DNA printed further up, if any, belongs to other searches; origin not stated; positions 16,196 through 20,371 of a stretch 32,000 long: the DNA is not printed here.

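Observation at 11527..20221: Three-gene operon with two giant ORFan proteins (about 1483 aa and 1291 aa) bracketing a small acidic protein: candidate undescribed system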

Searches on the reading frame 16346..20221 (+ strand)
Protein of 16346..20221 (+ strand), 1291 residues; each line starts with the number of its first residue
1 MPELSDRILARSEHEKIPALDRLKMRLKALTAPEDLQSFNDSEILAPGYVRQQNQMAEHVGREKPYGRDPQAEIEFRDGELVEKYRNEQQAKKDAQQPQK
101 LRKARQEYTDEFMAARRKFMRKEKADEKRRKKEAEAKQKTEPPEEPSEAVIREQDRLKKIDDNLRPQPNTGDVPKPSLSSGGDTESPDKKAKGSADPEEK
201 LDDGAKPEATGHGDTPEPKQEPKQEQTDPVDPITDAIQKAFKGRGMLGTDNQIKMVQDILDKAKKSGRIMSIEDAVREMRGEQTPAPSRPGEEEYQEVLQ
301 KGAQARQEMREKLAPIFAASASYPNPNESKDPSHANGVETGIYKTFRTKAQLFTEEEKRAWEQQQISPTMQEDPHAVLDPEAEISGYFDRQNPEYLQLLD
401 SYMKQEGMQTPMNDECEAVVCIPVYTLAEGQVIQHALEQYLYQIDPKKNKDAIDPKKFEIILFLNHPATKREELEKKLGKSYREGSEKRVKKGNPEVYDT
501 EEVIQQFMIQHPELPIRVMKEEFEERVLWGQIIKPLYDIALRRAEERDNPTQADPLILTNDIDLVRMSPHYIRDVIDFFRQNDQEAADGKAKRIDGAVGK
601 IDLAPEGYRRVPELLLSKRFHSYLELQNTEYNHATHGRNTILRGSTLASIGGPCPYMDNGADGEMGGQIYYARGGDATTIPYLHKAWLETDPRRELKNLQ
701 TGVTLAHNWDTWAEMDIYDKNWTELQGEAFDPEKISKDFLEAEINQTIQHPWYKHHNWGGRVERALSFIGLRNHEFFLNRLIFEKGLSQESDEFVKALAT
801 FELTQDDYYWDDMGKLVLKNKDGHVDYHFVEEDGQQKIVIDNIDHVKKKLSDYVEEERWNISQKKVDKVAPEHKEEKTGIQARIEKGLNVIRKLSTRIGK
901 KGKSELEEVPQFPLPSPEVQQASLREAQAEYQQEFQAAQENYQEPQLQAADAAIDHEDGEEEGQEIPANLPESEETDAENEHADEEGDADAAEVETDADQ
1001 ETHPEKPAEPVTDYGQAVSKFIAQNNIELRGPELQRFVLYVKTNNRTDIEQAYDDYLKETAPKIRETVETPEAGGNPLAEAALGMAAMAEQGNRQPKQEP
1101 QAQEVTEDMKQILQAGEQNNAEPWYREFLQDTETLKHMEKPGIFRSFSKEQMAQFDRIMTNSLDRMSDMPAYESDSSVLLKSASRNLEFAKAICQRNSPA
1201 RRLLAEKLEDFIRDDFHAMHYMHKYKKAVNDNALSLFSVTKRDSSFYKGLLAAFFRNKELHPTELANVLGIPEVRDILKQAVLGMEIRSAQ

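Call 5: search_protein_families(library=pfam, proteins=[window:16346-20221:+], max_evalue=0.1)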
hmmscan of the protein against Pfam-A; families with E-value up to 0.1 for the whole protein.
window:16346-20221:+ (1291 aa): 0 families

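Call 7: search_protein_families(library=ncbifam, proteins=[window:16346-20221:+], max_evalue=0.1)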
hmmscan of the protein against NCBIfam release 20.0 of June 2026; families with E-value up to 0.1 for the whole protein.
window:16346-20221:+ (1291 aa): 0 families

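Call 8: search_protein_families(library=phrogs, proteins=[window:16346-20221:+], max_evalue=0.1)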
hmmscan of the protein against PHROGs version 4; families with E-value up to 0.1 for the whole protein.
window:16346-20221:+ (1291 aa): 2 families
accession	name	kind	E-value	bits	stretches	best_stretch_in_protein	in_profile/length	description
phrog_4473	-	unknown function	0.025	15.7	0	1039-1067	25-53/70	-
phrog_13987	-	other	0.046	14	1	728-849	119-243/274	radical SAM domain-containing protein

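Call 9: search_solved_structures(query=window:16346-20221:+, max_evalue=1, show_alignments=2)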
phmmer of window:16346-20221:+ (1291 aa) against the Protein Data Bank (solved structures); distinct sequences matched with E-value up to 1: 0.

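Call 11: find_homologous_proteins(query=window:16346-20221:+)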
Query window:16346-20221:+ (1291 aa): 6 proteins with E <= 0.001 among 8000 candidates.
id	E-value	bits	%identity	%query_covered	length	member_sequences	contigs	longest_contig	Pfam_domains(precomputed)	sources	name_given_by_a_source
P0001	0.0e+0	2917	100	100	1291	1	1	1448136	-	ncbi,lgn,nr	ncbi:hypothetical protein IPM65_03900 [Candidatus Roizmanbacteria bacterium]|nr:MAG: hypothetical pr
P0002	0.0e+0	2575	87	100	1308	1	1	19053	-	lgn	-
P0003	0.0e+0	2158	74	100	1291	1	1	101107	-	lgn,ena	-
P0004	9.4e-156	539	49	41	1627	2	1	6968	PF05050.20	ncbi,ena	-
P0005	7.7e-119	417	43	40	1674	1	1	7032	-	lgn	-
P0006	8.0e-111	390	45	35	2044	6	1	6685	PF05050.20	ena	-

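Call 15: search_protein_families(library=pfam, proteins=[P0004, P0005, P0006], max_evalue=0.01)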
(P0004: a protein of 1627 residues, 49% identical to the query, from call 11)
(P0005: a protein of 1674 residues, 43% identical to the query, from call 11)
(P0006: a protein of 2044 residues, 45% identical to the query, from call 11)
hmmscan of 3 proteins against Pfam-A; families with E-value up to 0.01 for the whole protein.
P0004 (1627 aa): 3 families
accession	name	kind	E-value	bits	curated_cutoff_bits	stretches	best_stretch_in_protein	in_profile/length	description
PF05050.19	Methyltransf_21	-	2.1e-15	57.7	22.7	1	1436-1597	1-172/173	Methyltransferase FkbM domain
PF05175.20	MTS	-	0.00086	19.4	23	1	1431-1494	32-95/170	Methyltransferase small domain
PF09894.15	MJ0548_N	-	0.0034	17.4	26.8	0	225-295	114-181/196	Connectase MJ0548-like, N-terminal domain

P0005 (1674 aa): 0 families

P0006 (2044 aa): 3 families
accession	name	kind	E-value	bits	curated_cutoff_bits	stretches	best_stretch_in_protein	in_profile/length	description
PF05050.19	Methyltransf_21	-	1.3e-16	61.6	22.7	1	1854-2014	1-171/173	Methyltransferase FkbM domain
PF05175.20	MTS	-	0.00024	21.2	23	1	1851-1911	34-94/170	Methyltransferase small domain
PF02475.24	TRM5-TYW2_MTfase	-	0.001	19.5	28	1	1846-1900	34-88/164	TRM5/TYW2 methyltransferase domain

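Call 21: find_encoding_contigs(protein=P0003, flank=10000, max_places=3)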
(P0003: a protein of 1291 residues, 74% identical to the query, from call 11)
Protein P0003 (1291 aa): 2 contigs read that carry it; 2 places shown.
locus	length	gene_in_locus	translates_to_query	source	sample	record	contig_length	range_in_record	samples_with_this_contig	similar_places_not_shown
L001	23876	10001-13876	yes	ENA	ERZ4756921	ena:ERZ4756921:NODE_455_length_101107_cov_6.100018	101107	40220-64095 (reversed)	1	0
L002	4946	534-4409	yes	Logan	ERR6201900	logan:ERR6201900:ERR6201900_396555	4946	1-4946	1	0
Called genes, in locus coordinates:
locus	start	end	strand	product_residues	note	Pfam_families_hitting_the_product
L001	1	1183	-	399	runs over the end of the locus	PF13439:Glyco_transf_4, PF13477:Glyco_trans_4_2, PF13579:Glyco_trans_4_4 (weak), PF20706:GT4-conflict, PF00534:Glycos_transf_1, PF13692:Glyco_trans_1_4, PF13524:Glyco_trans_1_2 (weak)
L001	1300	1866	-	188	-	PF01195:Pept_tRNA_hydro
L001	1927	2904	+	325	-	PF16268:DUF4921 (faint), PF16285:DUF4931_N (weak), PF01230:HIT (faint), PF01087:GalP_UDP_transf (weak)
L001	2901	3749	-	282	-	-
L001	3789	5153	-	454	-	-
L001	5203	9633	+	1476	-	-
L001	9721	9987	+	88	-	-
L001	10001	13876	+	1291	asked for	-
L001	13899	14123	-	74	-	PF12728:HTH_17, PF00376:MerR, PF13411:MerR_1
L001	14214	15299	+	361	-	-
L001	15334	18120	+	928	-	-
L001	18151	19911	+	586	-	PF00963:Cohesin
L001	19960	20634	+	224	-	PF00963:Cohesin (weak)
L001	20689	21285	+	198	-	PF00963:Cohesin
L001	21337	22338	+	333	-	PF16656:Pur_ac_phosph_N (weak)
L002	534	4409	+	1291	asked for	-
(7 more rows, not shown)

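Call 68: find_encoding_contigs(protein=P0004, flank=10000, max_places=2)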
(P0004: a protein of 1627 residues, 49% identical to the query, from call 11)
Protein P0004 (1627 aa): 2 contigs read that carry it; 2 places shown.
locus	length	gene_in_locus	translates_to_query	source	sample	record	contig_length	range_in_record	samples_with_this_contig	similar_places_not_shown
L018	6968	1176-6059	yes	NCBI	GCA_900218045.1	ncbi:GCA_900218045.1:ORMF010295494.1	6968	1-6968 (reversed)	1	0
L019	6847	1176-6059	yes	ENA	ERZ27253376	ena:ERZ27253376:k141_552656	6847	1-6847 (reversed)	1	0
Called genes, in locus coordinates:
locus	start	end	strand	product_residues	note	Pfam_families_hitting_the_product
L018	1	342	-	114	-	?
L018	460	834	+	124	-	-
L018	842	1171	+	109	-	PF18908:DUF5663 (weak)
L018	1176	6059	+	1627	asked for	PF05050:Methyltransf_21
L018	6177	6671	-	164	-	-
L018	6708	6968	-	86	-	?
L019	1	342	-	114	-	?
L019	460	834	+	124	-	-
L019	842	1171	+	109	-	PF18908:DUF5663 (weak)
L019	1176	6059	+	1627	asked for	PF05050:Methyltransf_21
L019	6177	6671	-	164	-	-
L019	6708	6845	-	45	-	?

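Call 90: search_protein_families(library=pfam, proteins=[L018:460-834:+, L018:842-1171:+], max_evalue=1)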
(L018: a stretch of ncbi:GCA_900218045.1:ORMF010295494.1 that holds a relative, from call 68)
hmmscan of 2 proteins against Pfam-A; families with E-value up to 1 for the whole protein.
L018:460-834:+ (124 aa): 8 families
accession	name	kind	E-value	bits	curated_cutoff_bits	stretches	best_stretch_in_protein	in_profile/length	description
PF25007.1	DYH2-5-8_CC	-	0.033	14.3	27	1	47-92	44-88/120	Dynein axonemal heavy chain 2/5/8 coiled-coil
PF00392.27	GntR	-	0.033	14.3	27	1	82-108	2-29/64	Bacterial regulatory proteins, gntR family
PF22360.1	SbsC_spectrin-like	-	0.059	14.6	26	1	77-112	2-36/62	SbsC,spectrin-like repeat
PF04255.20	DUF433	-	0.059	13.6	23.6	1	37-60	22-45/56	Protein of unknown function (DUF433)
PF25050.1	TARBP1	-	0.061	13.1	27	1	7-110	57-151/220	TARBP1 domain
PF12519.14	MDM10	-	0.091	12.1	25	1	74-123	358-407/442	Mitochondrial distribution and morphology protein 10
PF08625.16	Utp13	-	0.1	13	25.9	0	86-105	1-20/140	Utp13 specific WD40 associated domain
PF07719.23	TPR_2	-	0.17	12.5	27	1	92-111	11-30/34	Tetratricopeptide repeat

L018:842-1171:+ (109 aa): 1 family
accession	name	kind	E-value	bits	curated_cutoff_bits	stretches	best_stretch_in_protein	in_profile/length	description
PF18908.5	DUF5663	-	6.9e-05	23.8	23.7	1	22-81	8-66/84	Protein of unknown function (DUF5663)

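Call 101: search_protein_families(library=padloc, proteins=[window:16346-20221:+], max_evalue=0.1)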
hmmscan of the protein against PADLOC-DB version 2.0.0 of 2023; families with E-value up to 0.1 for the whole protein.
window:16346-20221:+ (1291 aa): 1 family
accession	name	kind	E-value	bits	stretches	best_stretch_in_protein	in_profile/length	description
PDLC03157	Specificity_I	-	0.051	10.5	1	1145-1230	110-189/367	Type I specificity subunit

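Call 121: search_dna_similar(query=window:16346-20221:+, collection=phages, mode=protein, max_evalue=0.001, max_rows=8)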
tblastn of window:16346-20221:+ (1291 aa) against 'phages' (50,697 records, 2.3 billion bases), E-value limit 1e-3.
No match.
